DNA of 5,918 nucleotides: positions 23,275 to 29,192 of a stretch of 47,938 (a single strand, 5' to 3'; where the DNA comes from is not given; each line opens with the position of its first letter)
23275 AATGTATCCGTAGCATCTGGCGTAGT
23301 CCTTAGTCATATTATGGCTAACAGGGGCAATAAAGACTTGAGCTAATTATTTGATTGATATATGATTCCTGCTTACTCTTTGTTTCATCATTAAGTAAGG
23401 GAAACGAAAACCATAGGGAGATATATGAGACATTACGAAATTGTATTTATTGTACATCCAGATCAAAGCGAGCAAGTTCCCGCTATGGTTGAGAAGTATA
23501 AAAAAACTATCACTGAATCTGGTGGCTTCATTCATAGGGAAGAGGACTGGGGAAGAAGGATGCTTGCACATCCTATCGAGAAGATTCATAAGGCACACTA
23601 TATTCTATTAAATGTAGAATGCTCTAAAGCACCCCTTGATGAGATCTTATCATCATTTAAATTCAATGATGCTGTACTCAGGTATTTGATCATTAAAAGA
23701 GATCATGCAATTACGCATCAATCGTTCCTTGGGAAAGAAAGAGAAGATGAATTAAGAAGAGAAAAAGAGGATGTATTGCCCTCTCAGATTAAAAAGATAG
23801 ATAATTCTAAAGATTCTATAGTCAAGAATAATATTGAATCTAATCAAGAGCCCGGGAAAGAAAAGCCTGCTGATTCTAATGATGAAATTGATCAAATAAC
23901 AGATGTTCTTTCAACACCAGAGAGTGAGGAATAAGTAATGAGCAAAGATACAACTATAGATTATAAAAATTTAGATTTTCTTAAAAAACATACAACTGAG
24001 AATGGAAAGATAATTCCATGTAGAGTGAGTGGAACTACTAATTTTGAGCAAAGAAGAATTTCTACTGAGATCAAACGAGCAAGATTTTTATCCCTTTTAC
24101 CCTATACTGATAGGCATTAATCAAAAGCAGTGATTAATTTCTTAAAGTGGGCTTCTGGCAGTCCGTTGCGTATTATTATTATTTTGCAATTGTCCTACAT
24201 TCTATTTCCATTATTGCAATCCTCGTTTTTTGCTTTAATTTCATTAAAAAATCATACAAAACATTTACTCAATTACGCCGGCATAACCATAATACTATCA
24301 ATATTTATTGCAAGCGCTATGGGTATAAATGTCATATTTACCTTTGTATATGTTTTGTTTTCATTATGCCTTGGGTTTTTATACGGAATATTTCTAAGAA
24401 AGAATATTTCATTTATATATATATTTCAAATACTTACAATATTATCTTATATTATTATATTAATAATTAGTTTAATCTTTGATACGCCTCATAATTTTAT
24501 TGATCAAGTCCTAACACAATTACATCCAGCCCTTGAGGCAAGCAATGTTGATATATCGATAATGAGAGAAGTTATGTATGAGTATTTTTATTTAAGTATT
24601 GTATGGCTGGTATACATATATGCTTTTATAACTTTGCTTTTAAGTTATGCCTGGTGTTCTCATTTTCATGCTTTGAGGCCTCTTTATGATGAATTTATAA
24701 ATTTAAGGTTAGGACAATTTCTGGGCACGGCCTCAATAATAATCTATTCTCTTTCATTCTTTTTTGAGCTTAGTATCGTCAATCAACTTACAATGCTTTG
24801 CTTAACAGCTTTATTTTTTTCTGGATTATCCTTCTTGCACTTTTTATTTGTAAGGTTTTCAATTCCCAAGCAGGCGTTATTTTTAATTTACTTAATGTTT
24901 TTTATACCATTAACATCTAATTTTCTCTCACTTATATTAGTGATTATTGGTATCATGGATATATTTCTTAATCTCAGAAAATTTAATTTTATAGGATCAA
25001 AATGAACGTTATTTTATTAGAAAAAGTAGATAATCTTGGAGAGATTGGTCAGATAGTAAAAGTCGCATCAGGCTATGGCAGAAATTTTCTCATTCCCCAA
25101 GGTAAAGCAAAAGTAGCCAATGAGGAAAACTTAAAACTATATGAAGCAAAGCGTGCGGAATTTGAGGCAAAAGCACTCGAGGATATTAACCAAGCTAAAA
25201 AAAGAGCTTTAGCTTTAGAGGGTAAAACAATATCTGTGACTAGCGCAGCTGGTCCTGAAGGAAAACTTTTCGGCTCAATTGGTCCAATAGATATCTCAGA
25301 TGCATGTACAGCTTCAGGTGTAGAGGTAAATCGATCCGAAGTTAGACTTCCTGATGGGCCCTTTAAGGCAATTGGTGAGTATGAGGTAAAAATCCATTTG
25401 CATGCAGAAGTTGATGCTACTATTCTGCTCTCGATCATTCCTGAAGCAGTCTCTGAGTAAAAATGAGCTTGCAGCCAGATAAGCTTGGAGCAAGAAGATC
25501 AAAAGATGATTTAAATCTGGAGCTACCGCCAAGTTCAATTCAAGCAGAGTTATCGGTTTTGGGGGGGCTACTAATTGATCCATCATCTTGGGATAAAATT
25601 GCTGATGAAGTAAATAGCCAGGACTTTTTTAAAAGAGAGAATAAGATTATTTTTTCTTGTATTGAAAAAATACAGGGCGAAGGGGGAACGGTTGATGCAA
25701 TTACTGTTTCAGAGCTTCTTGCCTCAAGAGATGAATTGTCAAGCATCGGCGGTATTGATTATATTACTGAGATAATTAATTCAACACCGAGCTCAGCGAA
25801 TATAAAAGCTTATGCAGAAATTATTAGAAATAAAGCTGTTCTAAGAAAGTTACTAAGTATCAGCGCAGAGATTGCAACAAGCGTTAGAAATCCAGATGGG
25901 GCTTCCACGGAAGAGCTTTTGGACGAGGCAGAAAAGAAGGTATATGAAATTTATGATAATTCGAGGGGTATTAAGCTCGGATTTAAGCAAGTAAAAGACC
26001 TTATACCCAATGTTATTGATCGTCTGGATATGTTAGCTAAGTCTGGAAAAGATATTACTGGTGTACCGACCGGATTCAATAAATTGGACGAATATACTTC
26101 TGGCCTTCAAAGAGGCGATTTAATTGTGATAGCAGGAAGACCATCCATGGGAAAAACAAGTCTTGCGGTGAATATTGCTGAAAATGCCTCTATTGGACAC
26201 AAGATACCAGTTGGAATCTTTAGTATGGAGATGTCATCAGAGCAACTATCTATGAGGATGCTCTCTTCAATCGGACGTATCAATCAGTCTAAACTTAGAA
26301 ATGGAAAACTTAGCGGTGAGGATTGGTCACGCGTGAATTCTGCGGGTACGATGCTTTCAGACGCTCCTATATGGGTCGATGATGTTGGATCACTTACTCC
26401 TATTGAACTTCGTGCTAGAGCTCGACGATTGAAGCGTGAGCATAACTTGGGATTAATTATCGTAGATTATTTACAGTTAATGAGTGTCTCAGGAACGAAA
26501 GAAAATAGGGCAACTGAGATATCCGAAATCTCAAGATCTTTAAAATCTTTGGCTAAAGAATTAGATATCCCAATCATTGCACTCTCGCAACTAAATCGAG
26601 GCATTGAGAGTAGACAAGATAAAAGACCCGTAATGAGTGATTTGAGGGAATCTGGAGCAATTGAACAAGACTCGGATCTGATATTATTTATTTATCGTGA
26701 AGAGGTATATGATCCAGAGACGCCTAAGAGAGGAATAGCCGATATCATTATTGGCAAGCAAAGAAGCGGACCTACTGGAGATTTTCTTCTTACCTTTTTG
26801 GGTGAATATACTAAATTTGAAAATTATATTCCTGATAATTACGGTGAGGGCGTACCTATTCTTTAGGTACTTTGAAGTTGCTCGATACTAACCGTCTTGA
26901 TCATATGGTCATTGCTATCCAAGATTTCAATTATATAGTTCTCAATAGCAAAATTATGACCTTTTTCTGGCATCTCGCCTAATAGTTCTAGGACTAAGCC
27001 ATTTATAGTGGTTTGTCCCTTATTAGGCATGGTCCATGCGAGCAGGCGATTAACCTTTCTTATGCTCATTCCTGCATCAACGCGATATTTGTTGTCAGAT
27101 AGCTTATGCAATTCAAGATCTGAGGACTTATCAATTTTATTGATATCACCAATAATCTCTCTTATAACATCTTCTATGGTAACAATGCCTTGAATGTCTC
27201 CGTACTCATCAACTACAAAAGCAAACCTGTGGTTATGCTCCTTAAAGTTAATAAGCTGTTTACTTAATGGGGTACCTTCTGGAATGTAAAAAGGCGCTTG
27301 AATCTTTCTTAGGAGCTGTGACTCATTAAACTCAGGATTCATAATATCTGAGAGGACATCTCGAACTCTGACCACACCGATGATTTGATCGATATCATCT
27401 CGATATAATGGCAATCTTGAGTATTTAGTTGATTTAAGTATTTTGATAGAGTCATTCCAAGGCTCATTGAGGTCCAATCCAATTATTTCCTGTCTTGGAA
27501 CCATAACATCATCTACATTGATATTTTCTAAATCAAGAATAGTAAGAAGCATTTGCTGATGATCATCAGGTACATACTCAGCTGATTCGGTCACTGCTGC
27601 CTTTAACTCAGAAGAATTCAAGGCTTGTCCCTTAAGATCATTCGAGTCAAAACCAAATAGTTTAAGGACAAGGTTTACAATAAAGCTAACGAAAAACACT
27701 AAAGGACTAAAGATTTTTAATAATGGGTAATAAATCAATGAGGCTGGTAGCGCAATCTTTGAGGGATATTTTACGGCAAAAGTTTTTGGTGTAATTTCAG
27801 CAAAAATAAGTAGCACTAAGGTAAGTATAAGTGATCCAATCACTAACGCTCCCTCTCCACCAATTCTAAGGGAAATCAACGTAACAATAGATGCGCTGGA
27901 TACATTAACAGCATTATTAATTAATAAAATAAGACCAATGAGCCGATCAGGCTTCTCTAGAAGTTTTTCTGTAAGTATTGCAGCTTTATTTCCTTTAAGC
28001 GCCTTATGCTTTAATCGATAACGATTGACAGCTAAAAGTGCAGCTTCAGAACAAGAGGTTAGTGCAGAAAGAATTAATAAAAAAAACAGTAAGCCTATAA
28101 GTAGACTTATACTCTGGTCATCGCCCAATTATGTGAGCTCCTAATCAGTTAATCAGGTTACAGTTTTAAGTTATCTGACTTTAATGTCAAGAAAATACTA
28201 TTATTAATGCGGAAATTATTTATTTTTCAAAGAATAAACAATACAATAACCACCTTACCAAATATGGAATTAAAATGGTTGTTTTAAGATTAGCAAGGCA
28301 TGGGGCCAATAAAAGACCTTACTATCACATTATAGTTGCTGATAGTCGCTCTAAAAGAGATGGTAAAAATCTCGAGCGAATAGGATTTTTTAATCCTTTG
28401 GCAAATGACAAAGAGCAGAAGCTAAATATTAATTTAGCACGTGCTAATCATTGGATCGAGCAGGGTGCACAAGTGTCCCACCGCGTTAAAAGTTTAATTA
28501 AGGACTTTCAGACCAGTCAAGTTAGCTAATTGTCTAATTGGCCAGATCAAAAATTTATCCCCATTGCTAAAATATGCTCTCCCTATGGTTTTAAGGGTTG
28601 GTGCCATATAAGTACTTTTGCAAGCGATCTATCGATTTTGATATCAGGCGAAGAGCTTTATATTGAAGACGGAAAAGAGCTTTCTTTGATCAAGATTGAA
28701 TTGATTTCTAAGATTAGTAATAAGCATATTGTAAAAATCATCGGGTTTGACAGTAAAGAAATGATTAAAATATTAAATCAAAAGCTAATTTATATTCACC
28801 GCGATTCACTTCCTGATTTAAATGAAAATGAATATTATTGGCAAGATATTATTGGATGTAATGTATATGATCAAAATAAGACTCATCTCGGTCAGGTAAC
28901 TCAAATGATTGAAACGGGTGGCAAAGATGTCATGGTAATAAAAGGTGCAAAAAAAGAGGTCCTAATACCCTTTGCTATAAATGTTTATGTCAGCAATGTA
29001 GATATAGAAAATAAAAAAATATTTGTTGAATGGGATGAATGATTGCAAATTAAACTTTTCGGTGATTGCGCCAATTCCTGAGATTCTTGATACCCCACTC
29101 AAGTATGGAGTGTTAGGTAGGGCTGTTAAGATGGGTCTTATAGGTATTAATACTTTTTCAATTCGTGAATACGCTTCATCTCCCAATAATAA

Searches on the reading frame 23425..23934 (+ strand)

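Call 64: search_protein_families(library=pfam, proteins=[window:23425-23934:+], max_evalue=0.00001)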
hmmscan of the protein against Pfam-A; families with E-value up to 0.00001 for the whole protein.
window:23425-23934:+ (169 aa): 1 family
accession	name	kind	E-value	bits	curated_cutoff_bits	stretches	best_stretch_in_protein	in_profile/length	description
PF01250.22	Ribosomal_S6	-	2.7e-28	98.4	27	1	3-91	1-90/90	Ribosomal protein S6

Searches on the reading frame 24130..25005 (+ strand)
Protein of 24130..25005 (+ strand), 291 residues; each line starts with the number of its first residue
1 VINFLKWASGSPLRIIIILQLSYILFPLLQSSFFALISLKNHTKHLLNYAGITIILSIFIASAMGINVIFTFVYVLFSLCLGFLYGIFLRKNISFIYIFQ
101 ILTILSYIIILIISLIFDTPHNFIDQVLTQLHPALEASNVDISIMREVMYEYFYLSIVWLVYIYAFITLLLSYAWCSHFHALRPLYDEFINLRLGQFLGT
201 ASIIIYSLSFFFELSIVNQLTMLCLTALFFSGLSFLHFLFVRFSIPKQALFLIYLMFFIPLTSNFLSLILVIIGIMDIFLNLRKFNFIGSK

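Call 64: search_protein_families(library=pfam, proteins=[window:24130-25005:+], max_evalue=0.00001)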
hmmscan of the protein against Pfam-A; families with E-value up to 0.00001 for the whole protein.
window:24130-25005:+ (291 aa): 1 family
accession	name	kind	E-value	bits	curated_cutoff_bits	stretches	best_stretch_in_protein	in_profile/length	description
PF09991.14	DUF2232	-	2.2e-09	37.3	27.8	1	15-278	2-290/290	Predicted membrane protein (DUF2232)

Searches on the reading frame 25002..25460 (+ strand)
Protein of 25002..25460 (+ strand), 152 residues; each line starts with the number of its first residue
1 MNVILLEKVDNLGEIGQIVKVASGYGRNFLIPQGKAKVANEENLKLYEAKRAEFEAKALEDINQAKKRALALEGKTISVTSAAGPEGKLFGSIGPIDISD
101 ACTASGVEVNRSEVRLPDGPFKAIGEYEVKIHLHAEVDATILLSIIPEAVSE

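Call 64: search_protein_families(library=pfam, proteins=[window:25002-25460:+], max_evalue=0.00001)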
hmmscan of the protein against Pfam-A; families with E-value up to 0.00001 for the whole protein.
window:25002-25460:+ (152 aa): 2 families
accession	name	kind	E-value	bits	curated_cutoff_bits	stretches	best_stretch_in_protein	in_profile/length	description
PF03948.19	Ribosomal_L9_C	-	4.3e-22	78.8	23.2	1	64-145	2-84/86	Ribosomal protein L9, C-terminal domain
PF01281.25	Ribosomal_L9_N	-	7.9e-22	77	20.7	1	1-46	1-46/47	Ribosomal protein L9, N-terminal domain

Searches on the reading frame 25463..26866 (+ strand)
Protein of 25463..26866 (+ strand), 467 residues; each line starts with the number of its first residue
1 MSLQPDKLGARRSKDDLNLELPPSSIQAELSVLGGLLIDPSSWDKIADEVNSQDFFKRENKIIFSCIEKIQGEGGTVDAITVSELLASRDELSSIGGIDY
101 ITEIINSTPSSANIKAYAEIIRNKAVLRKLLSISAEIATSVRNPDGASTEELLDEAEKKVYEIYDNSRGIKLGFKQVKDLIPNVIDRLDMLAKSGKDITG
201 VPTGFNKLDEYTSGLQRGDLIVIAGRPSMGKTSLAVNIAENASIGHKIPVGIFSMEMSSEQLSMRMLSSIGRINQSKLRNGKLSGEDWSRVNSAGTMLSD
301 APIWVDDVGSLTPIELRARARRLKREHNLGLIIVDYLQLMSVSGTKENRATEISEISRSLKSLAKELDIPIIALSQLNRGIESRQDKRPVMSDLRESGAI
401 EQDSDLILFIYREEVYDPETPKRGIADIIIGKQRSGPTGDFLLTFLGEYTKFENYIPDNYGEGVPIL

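Call 64: search_protein_families(library=pfam, proteins=[window:25463-26866:+], max_evalue=0.00001)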
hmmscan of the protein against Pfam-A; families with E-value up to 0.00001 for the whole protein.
window:25463-26866:+ (467 aa): 3 families
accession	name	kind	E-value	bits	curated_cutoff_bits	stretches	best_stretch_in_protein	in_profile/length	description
PF03796.21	DnaB_C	-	3.3e-108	361.4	27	1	200-454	1-255/255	DnaB-like helicase C terminal domain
PF00772.26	DnaB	-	5.1e-30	104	23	1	22-122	2-102/103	DnaB-like helicase N terminal domain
PF13481.12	AAA_25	-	1.9e-10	41.1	27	1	211-377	25-190/195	AAA domain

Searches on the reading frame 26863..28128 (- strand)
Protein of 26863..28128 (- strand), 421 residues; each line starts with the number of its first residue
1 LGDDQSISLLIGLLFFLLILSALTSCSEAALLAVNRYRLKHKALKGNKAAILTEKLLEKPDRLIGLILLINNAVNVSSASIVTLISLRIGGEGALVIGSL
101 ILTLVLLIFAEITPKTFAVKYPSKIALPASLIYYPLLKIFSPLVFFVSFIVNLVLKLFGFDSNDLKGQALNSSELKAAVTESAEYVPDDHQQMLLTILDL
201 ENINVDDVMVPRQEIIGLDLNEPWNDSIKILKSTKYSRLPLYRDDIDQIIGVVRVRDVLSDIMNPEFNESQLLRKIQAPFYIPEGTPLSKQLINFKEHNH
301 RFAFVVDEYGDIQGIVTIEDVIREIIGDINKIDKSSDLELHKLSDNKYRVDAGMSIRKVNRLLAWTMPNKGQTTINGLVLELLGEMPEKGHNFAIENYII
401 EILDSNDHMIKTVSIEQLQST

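Call 64: search_protein_families(library=pfam, proteins=[window:26863-28128:-], max_evalue=0.00001)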
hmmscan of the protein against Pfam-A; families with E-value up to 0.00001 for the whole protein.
window:26863-28128:- (421 aa): 3 families
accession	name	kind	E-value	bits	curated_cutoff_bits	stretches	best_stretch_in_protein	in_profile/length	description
PF01595.25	CNNM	-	4.6e-42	144.2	28.4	1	13-184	2-173/181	Cyclin M transmembrane N-terminal domain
PF03471.22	CorC_HlyC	-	1.1e-18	67.5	27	1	342-417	2-79/81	Transporter associated domain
PF00571.33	CBS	-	9.1e-17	61.6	24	1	279-326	9-56/57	CBS domain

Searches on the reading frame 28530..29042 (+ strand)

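Call 64: search_protein_families(library=pfam, proteins=[window:28530-29042:+], max_evalue=0.00001)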
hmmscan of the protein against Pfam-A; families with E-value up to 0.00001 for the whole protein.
window:28530-29042:+ (170 aa): 3 families
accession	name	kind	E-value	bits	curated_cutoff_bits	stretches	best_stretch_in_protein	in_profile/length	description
PF24986.1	PRC_RimM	-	5.2e-14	52.1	27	1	104-168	1-65/69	RimM PRC barrel domain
PF05239.21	PRC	-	2e-12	47.4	21.2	1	99-167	1-72/78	PRC-barrel domain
PF01782.24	RimM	-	7.7e-09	36.1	23.5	1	12-92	2-83/84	RimM N-terminal domain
